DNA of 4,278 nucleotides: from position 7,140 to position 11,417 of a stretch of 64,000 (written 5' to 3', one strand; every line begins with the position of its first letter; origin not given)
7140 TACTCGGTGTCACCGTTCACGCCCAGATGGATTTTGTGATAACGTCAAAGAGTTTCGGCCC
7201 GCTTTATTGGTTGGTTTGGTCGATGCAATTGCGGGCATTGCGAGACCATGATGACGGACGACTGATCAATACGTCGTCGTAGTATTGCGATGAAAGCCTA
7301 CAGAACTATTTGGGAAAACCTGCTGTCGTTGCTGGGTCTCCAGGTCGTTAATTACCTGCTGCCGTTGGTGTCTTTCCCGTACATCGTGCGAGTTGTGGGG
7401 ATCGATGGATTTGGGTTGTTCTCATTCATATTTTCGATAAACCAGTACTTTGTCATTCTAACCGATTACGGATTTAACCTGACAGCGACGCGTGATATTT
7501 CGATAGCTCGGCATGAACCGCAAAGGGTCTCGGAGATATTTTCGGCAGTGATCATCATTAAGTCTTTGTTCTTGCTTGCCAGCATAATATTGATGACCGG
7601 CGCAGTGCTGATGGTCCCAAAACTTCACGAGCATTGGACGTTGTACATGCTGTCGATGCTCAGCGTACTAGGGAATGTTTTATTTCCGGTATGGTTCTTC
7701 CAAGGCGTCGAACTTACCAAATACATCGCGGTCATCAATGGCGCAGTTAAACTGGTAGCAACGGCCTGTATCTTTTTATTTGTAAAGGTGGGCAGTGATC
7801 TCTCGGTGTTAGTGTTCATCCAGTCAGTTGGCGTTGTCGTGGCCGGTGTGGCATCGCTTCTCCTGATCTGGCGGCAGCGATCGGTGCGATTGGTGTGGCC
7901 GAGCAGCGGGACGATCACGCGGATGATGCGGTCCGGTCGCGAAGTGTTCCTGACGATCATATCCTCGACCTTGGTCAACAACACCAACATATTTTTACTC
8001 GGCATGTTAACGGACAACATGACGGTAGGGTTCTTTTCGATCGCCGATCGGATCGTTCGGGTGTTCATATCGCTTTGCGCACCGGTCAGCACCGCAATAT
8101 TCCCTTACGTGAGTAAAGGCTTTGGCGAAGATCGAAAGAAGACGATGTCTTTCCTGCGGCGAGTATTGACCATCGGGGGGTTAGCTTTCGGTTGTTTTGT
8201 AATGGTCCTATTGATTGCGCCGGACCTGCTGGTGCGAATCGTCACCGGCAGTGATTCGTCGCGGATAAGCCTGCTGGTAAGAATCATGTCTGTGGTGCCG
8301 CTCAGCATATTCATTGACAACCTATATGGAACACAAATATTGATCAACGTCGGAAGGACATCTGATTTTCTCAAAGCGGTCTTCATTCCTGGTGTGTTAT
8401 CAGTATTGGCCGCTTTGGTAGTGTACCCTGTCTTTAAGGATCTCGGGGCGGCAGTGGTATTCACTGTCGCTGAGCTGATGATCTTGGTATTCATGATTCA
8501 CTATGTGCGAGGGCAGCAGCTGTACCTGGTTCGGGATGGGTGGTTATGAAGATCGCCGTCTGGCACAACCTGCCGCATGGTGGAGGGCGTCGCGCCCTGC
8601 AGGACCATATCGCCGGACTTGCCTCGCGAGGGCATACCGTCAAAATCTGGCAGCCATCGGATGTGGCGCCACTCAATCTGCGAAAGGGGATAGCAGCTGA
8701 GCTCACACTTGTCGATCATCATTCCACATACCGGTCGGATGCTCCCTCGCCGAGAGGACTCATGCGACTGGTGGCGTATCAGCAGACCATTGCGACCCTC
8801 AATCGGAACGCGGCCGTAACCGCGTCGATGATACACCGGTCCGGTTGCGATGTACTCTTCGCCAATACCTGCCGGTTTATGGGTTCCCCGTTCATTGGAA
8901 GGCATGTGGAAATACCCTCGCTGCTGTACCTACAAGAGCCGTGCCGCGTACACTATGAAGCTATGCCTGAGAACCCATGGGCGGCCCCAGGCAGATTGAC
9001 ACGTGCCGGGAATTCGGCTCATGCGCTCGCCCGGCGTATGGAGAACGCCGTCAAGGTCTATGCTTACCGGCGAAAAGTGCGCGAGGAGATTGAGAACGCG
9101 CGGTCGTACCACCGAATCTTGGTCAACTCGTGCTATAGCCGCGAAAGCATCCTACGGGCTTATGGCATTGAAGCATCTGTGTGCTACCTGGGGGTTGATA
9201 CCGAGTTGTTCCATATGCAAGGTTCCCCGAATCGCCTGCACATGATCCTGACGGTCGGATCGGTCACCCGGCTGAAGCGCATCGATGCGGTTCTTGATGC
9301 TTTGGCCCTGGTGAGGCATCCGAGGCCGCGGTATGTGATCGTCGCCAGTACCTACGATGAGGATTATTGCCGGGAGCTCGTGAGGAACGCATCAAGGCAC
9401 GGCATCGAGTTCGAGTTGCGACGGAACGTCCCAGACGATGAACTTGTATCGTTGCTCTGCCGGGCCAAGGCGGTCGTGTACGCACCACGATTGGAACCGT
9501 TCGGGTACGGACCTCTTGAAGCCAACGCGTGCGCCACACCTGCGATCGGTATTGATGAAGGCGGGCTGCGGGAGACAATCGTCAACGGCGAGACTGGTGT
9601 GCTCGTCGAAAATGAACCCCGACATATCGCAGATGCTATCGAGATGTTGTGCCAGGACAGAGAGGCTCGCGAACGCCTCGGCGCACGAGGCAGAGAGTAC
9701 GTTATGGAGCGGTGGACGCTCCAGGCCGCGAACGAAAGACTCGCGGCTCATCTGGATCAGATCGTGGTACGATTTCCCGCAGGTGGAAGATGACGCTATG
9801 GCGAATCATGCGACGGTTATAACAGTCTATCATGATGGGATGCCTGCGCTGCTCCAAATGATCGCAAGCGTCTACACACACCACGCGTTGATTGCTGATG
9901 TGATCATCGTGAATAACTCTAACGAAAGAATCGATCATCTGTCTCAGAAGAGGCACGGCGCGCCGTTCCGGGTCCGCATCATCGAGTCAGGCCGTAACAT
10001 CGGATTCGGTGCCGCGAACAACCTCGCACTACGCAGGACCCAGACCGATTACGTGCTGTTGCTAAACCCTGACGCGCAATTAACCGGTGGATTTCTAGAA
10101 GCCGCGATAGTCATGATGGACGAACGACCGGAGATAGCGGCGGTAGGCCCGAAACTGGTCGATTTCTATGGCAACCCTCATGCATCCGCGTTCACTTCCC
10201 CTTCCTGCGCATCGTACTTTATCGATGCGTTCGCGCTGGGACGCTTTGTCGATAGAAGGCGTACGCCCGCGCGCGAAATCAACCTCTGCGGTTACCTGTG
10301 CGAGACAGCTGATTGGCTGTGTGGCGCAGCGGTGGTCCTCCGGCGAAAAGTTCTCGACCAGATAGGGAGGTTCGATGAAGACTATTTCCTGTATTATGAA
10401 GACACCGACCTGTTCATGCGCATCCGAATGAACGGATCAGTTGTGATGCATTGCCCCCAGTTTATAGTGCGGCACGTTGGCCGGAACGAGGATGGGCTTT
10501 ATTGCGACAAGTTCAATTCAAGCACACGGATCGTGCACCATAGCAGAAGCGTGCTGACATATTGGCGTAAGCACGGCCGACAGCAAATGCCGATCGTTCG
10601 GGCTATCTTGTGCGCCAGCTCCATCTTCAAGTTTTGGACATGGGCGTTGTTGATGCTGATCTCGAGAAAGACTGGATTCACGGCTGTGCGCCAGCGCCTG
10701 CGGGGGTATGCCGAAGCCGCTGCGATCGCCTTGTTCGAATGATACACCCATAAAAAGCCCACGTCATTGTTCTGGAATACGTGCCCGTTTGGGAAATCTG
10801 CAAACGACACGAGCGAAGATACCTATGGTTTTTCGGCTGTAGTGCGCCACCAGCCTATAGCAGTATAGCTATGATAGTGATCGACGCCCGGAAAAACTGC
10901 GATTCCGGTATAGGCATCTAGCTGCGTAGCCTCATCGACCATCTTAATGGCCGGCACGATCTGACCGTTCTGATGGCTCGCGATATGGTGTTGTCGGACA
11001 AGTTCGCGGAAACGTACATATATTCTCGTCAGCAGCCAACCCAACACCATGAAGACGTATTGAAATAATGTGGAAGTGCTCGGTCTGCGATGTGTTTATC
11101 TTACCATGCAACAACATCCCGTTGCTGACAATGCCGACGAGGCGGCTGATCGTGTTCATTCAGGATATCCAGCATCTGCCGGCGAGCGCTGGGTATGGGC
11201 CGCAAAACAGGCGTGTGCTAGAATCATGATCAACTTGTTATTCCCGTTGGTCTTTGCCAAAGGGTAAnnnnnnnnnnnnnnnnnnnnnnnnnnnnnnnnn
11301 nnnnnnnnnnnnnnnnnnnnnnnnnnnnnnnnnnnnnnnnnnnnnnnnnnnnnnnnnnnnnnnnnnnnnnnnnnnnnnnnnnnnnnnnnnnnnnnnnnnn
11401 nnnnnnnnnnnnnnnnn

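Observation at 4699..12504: AT-rich island inside a high-GC polysaccharide locus: laterally acquired serotype cassette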

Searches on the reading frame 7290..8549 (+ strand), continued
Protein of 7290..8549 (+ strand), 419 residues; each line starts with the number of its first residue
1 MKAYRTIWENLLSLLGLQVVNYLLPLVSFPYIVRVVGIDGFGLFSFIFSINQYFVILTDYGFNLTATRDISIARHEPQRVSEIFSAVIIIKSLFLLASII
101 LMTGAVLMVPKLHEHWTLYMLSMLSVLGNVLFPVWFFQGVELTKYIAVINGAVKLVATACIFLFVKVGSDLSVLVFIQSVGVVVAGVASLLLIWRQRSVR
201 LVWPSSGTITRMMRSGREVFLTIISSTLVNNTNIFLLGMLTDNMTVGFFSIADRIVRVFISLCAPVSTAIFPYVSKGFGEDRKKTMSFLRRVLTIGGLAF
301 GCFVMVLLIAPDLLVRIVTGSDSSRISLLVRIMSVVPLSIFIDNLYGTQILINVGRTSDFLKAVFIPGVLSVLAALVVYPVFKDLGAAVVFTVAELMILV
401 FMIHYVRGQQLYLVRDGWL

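Call 38: find_encoding_contigs(protein=P0138, flank=10000, max_places=2)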
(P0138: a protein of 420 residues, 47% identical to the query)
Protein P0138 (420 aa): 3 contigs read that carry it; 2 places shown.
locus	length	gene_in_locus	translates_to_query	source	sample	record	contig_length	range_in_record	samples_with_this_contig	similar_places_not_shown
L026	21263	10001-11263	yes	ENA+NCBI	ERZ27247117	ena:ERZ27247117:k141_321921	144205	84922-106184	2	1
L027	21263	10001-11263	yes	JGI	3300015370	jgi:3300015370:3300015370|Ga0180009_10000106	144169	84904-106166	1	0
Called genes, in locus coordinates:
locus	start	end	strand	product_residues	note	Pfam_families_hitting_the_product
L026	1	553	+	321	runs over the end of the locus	PF01370:Epimerase, PF04321:RmlD_sub_bind, PF05368:NmrA (weak), PF16363:GDP_Man_Dehyd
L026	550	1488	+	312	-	PF01073:3Beta_HSD (weak), PF01370:Epimerase, PF04321:RmlD_sub_bind, PF16363:GDP_Man_Dehyd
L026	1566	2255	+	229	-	-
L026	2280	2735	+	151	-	PF00908:dTDP_sugar_isom, PF05523:FdtA, PF14667:Polysacc_synt_C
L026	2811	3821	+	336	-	PF01073:3Beta_HSD, PF01370:Epimerase, PF02719:Polysacc_synt_2, PF04321:RmlD_sub_bind, PF07993:NAD_binding_4, PF13460:NAD_binding_10 (weak), PF16363:GDP_Man_Dehyd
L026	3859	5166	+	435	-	PF01210:NAD_Gly3P_dh_N (faint), PF03446:NAD_binding_2, PF03721:UDPG_MGDP_dh_N, PF00984:UDPG_MGDP_dh, PF03720:UDPG_MGDP_dh_C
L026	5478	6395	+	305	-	PF10531:SLBB, PF22461:SLBB_2, PF10531:SLBB, PF22461:SLBB_2 (weak), PF10531:SLBB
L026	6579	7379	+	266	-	PF13489:Methyltransf_23, PF13847:Methyltransf_31 (faint), PF08241:Methyltransf_11, PF08242:Methyltransf_12 (faint), PF13649:Methyltransf_25 (weak)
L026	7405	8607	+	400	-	PF02706:Wzz, PF13807:GNVR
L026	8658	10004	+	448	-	PF04932:Wzy_C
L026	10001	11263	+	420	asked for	PF01943:Polysacc_synt, PF13440:Polysacc_synt_3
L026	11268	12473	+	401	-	PF13439:Glyco_transf_4 (weak), PF00534:Glycos_transf_1, PF13692:Glyco_trans_1_4, PF20706:GT4-conflict (weak)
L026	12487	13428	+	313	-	PF00535:Glycos_transf_2, PF13641:Glyco_tranf_2_3 (weak), PF02709:Glyco_transf_7C (weak)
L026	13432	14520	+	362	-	PF13439:Glyco_transf_4, PF20706:GT4-conflict, PF00534:Glycos_transf_1, PF13692:Glyco_trans_1_4, PF13524:Glyco_trans_1_2 (faint)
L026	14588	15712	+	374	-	PF13439:Glyco_transf_4 (weak), PF00534:Glycos_transf_1, PF13692:Glyco_trans_1_4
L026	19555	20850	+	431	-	PF01943:Polysacc_synt, PF13440:Polysacc_synt_3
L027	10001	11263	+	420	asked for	PF01943:Polysacc_synt, PF13440:Polysacc_synt_3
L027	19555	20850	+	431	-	PF01943:Polysacc_synt, PF13440:Polysacc_synt_3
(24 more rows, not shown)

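Call 39: find_encoding_contigs(protein=P0137, flank=10000, max_places=2)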
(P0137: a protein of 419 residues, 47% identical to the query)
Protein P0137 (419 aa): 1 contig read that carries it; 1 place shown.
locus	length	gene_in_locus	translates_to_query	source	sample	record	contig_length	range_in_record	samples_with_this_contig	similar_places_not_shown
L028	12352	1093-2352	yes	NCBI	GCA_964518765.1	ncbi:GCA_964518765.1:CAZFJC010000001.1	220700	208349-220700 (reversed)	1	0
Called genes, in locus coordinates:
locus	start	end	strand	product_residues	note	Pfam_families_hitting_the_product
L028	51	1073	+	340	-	PF04932:Wzy_C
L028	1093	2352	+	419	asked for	PF01943:Polysacc_synt, PF13440:Polysacc_synt_3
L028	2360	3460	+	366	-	PF13439:Glyco_transf_4 (weak), PF00534:Glycos_transf_1, PF13692:Glyco_trans_1_4, PF20706:GT4-conflict, PF13524:Glyco_trans_1_2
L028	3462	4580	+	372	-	PF13439:Glyco_transf_4, PF13579:Glyco_trans_4_4, PF20706:GT4-conflict, PF00534:Glycos_transf_1, PF13692:Glyco_trans_1_4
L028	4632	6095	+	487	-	PF02310:B12-binding, PF04055:Radical_SAM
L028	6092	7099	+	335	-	PF00535:Glycos_transf_2, PF10111:Glyco_tranf_2_2, PF13506:Glyco_transf_21 (weak), PF13641:Glyco_tranf_2_3, PF13632:Glyco_trans_2_3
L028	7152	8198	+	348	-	PF13439:Glyco_transf_4, PF00534:Glycos_transf_1, PF13692:Glyco_trans_1_4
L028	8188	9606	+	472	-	PF13727:CoA_binding_3, PF02397:Bac_transf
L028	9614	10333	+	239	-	PF02706:Wzz (faint)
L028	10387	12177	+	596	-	PF13439:Glyco_transf_4, PF13579:Glyco_trans_4_4, PF20706:GT4-conflict (weak), PF00534:Glycos_transf_1, PF13692:Glyco_trans_1_4, PF08241:Methyltransf_11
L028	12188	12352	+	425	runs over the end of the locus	-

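Call 75: search_protein_families(library=pfam, proteins=[L014:7480-8700:+], max_evalue=1)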
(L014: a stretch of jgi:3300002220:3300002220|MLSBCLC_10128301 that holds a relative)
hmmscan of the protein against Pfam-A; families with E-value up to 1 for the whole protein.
L014:7480-8700:+ (406 aa): 4 families
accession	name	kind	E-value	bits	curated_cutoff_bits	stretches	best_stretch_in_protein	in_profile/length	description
PF03407.22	Nucleotid_trans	-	0.00094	19.7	22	1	67-175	40-138/208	Nucleotide-diphospho-sugar transferase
PF01501.26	Glyco_transf_8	-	0.01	15.8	24.3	1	89-115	95-120/253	Glycosyl transferase family 8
PF05045.17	RgpF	-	0.1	11.7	25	1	298-374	423-498/503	Rhamnan synthesis protein F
PF12069.13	DUF3549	-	0.16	11.6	27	1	347-388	115-156/340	Protein of unknown function (DUF3549)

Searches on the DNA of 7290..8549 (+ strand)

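Call 70: search_rna_families(sources=[L025, L026, L032], threshold=gathering)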
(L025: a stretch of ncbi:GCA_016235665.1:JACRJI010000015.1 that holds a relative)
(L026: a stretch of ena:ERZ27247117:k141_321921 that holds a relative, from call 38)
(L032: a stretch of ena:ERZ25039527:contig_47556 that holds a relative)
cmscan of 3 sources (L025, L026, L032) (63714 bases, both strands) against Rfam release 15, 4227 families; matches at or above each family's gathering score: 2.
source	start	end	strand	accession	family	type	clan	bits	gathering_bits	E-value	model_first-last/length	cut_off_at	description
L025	919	1003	+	RF00005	tRNA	Gene; tRNA;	CL00001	55.2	29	3.6e-09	1-71/71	no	tRNA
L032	3413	3497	+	RF00005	tRNA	Gene; tRNA;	CL00001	52.9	29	1.6e-08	1-71/71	no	tRNA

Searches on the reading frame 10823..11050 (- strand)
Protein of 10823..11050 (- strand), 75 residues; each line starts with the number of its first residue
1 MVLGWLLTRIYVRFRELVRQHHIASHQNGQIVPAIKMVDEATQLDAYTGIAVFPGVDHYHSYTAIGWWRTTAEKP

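Call 75: search_protein_families(library=pfam, proteins=[window:10823-11050:-], max_evalue=1)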
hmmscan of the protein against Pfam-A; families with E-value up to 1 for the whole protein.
window:10823-11050:- (75 aa): 0 families

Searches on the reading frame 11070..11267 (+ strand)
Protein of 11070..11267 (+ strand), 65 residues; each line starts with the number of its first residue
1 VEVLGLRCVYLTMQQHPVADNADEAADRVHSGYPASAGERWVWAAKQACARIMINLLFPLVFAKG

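Call 75: search_protein_families(library=pfam, proteins=[window:11070-11267:+], max_evalue=1)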
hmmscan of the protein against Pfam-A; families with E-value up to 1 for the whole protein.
window:11070-11267:+ (65 aa): 1 family
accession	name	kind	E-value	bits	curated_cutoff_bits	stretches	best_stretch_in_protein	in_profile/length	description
PF24135.1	DUF7402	-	0.087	13.4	27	1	20-54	17-51/133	Domain of unknown function (DUF7402)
